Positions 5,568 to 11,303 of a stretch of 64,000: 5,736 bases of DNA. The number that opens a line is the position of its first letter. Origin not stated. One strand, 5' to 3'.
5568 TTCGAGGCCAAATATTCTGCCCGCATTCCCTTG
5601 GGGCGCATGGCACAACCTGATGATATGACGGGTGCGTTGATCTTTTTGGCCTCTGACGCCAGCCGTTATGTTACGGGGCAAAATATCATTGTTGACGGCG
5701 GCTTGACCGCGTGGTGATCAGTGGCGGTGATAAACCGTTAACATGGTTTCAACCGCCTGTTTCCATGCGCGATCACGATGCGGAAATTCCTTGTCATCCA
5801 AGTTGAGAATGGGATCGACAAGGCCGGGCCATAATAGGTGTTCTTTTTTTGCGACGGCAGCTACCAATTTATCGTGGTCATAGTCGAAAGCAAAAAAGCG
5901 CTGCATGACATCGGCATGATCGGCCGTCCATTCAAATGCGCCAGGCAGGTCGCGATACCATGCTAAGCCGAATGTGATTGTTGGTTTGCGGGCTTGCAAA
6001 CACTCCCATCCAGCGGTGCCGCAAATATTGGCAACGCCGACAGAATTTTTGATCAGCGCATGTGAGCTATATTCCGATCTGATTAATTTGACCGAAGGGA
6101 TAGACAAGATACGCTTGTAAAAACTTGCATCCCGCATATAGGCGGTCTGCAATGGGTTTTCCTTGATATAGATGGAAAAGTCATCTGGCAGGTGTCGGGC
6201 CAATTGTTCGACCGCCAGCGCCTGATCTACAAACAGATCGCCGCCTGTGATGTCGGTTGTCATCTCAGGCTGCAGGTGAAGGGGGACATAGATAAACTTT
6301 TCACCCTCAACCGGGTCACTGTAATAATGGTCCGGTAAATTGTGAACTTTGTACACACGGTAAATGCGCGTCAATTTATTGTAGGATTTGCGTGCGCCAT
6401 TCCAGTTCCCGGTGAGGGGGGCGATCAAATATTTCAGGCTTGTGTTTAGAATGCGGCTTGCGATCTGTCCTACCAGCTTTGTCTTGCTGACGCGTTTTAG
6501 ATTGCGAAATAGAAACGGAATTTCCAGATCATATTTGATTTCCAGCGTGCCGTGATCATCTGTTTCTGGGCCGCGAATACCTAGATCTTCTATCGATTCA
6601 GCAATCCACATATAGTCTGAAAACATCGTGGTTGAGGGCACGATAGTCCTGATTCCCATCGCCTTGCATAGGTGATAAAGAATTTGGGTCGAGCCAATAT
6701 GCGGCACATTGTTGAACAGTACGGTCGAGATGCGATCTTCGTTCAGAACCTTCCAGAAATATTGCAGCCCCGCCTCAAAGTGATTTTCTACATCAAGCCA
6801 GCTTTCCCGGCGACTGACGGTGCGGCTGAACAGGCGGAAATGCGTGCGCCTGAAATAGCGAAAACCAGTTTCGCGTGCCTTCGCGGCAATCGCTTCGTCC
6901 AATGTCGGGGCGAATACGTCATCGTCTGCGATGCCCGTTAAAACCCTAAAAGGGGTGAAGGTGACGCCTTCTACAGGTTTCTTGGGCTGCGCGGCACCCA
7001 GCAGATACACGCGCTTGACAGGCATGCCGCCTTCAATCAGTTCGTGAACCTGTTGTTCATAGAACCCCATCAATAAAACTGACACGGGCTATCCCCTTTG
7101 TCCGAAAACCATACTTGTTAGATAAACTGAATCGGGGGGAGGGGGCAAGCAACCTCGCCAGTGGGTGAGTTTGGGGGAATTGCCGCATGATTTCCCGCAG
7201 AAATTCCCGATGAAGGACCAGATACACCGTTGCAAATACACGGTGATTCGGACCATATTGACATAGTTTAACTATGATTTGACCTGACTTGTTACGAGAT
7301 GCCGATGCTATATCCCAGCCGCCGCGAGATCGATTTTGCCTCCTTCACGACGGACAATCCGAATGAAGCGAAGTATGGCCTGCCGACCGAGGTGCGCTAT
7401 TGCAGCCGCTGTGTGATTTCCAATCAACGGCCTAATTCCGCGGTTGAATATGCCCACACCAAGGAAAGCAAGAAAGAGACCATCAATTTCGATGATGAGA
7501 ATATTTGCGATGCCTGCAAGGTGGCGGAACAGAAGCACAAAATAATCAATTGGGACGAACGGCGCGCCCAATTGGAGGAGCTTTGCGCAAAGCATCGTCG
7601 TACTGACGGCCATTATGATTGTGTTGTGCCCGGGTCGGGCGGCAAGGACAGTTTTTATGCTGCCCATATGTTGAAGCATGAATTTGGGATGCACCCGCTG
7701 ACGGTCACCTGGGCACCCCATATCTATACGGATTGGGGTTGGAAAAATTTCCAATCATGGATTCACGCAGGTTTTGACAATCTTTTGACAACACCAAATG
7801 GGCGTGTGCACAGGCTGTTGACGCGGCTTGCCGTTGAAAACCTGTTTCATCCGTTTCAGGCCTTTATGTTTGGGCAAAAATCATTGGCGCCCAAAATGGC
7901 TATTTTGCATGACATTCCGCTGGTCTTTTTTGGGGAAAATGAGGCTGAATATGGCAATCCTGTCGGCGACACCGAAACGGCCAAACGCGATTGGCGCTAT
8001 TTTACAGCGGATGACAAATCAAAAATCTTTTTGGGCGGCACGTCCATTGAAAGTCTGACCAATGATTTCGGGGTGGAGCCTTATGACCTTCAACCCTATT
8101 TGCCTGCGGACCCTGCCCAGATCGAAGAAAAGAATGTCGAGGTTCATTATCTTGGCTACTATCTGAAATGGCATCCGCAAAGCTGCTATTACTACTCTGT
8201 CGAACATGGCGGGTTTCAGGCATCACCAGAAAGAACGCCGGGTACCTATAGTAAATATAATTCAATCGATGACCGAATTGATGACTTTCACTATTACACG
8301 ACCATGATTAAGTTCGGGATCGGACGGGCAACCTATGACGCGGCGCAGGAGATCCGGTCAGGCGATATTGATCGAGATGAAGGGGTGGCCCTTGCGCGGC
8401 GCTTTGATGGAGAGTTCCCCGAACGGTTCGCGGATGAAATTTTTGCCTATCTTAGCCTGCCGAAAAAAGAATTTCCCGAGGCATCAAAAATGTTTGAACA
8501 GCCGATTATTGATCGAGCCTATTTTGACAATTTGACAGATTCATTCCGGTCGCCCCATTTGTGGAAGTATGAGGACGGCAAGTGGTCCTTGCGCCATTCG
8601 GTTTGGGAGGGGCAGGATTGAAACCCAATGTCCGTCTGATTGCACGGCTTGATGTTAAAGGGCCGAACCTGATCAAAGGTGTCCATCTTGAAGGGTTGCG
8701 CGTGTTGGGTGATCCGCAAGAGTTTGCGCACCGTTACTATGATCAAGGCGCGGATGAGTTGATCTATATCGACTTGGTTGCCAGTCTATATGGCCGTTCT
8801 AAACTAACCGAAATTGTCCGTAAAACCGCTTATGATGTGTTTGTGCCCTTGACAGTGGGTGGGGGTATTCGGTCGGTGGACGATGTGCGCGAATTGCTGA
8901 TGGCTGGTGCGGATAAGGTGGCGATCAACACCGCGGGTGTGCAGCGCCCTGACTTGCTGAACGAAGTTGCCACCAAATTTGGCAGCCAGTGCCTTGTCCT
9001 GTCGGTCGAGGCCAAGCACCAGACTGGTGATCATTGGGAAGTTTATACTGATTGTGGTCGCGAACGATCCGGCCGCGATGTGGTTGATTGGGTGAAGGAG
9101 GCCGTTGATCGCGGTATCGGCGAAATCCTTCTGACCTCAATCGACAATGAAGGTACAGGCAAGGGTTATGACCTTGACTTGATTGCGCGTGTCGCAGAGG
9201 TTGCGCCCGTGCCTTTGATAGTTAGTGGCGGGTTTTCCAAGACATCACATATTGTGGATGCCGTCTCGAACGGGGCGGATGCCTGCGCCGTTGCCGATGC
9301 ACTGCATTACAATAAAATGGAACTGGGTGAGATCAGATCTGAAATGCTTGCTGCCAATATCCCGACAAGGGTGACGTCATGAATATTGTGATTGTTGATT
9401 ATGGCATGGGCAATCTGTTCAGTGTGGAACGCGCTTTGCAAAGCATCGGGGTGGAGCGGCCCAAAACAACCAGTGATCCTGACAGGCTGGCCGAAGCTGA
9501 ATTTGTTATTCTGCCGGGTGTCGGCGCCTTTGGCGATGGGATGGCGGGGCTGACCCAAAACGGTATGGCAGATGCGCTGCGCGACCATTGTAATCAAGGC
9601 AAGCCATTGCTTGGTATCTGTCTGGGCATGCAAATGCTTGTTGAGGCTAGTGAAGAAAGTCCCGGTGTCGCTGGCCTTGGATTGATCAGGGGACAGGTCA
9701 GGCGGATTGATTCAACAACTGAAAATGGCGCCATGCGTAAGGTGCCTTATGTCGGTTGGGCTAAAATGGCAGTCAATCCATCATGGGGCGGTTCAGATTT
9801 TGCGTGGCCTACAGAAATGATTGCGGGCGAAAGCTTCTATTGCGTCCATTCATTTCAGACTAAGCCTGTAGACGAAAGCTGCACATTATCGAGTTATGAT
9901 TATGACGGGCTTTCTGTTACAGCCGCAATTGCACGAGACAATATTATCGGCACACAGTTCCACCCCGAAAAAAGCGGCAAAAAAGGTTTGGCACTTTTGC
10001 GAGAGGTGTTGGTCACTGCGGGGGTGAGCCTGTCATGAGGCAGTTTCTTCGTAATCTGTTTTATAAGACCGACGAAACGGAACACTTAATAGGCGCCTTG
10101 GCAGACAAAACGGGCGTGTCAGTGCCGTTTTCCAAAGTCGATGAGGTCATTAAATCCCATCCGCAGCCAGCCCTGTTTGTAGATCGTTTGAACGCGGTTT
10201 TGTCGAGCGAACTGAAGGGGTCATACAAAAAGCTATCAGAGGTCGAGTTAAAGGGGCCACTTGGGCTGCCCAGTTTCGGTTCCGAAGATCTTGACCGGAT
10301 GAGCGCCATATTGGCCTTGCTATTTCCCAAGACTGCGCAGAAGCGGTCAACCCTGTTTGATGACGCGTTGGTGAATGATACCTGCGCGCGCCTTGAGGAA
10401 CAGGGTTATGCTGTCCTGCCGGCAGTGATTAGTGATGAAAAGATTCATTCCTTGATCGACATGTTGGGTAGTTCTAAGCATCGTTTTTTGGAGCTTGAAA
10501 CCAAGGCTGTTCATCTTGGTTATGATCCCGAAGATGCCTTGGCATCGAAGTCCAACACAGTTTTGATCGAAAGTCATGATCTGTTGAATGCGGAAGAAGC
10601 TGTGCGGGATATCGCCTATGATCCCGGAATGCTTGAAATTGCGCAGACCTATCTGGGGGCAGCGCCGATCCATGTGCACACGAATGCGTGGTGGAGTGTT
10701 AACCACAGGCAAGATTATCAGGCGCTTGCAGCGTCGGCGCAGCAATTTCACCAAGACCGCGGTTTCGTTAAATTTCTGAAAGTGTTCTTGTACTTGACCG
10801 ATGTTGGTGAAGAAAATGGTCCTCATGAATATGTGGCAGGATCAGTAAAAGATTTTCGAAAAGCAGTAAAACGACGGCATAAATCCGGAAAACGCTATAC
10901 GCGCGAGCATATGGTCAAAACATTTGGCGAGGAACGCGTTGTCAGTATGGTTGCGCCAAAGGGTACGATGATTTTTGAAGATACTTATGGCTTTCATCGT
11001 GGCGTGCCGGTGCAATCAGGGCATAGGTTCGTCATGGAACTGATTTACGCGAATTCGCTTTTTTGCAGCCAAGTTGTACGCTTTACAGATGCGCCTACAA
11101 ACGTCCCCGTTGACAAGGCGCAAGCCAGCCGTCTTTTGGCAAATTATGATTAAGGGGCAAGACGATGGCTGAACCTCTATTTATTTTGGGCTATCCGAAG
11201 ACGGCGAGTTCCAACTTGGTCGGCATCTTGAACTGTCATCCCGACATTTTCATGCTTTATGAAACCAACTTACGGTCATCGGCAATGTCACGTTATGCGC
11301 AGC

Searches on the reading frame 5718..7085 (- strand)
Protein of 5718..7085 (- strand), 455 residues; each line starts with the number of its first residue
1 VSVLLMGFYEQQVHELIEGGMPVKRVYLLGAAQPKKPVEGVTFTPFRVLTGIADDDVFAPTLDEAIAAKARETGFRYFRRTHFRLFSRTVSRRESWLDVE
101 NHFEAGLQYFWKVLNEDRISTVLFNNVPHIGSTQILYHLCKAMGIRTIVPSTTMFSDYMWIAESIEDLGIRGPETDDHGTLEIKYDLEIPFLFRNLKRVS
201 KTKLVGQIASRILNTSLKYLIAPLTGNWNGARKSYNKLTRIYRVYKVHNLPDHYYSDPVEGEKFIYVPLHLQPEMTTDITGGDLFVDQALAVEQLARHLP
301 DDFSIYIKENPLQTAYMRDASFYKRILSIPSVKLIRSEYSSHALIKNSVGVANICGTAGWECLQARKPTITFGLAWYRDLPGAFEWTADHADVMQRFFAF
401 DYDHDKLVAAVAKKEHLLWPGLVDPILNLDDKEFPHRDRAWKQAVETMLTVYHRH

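Call 58: search_protein_families(library=pfam, max_evalue=0.001, proteins=[window:5718-7085:-])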
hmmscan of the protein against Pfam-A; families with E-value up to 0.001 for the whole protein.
window:5718-7085:- (455 aa): 1 family
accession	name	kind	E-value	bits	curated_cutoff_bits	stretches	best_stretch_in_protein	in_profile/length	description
PF05159.20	Capsule_synth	-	1e-09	38.8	20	1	292-378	177-267/310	Capsule polysaccharide biosynthesis protein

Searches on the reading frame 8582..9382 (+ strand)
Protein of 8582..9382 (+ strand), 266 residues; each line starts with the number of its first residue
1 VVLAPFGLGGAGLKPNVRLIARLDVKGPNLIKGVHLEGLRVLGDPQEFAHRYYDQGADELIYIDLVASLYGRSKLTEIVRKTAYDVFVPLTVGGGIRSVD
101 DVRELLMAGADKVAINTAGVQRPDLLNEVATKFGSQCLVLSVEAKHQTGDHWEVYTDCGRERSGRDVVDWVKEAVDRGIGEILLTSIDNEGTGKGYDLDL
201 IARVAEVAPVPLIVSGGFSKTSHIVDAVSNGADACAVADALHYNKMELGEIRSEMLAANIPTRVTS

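Call 58: search_protein_families(library=pfam, max_evalue=0.001, proteins=[window:8582-9382:+])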
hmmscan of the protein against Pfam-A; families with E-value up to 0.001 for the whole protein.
window:8582-9382:+ (266 aa): 8 families
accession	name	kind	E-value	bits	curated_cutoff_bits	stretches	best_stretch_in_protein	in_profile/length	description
PF00977.27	His_biosynth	-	3.3e-64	216.9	23.6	1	19-246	2-227/228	Histidine biosynthesis protein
PF01180.27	DHO_dh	-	4.4e-07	29.8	27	0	78-127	229-281/291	Dihydroorotate dehydrogenase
PF05690.20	ThiG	-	3.5e-06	27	23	0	191-241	156-207/247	Thiazole biosynthesis protein ThiG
PF03060.21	NMO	-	4.1e-06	26.9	28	0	197-241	181-225/331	Nitronate monooxygenase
PF01070.24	FMN_dh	-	6.5e-06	25.9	24.9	0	202-250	264-314/350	FMN-dependent dehydrogenase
PF02581.23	TMP-TENI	-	9.5e-05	22.3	27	0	179-240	121-179/180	Thiamine monophosphate synthase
PF01207.24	Dus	-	0.00013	21.6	20.4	0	84-133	181-230/311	Dihydrouridine synthase (Dus)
PF00478.31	IMPDH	-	0.00048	19.7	25.6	0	178-239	175-237/345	IMP dehydrogenase / GMP reductase domain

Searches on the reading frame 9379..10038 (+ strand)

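Call 58: search_protein_families(library=pfam, max_evalue=0.001, proteins=[window:9379-10038:+])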
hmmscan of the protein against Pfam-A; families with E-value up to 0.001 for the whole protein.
window:9379-10038:+ (219 aa): 4 families
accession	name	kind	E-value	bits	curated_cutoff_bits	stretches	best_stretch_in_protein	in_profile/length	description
PF00117.34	GATase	-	3.4e-18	66.4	22.8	1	4-208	1-184/190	Glutamine amidotransferase class-I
PF07685.20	GATase_3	-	5.9e-10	39.5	27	1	29-108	28-116/196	CobB/CobQ-like glutamine amidotransferase domain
PF01174.25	SNO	-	5.4e-08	33.4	27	1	15-109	10-102/188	SNO glutamine amidotransferase family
PF07722.19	Peptidase_C26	-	5.9e-06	26.6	20.5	1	68-197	99-219/219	Peptidase C26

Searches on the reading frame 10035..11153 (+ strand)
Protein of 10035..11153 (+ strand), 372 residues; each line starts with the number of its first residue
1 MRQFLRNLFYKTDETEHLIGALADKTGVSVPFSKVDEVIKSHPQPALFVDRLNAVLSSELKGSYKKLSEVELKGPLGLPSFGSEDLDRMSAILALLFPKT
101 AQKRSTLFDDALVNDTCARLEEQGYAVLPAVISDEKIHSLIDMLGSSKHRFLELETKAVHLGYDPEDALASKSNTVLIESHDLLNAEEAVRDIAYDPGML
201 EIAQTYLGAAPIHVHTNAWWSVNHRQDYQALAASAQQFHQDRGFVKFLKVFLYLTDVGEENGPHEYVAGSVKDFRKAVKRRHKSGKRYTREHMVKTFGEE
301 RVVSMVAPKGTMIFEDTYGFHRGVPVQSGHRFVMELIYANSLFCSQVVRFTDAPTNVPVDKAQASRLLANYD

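Call 36: search_protein_families(library=pfam, max_evalue=0.1, proteins=[window:10035-11153:+])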
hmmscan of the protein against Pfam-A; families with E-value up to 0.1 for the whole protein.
window:10035-11153:+ (372 aa): 1 family
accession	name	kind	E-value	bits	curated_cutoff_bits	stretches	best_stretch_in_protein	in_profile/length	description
PF05721.19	PhyH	-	5.4e-12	46.9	22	1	121-330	2-209/213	Phytanoyl-CoA dioxygenase (PhyH)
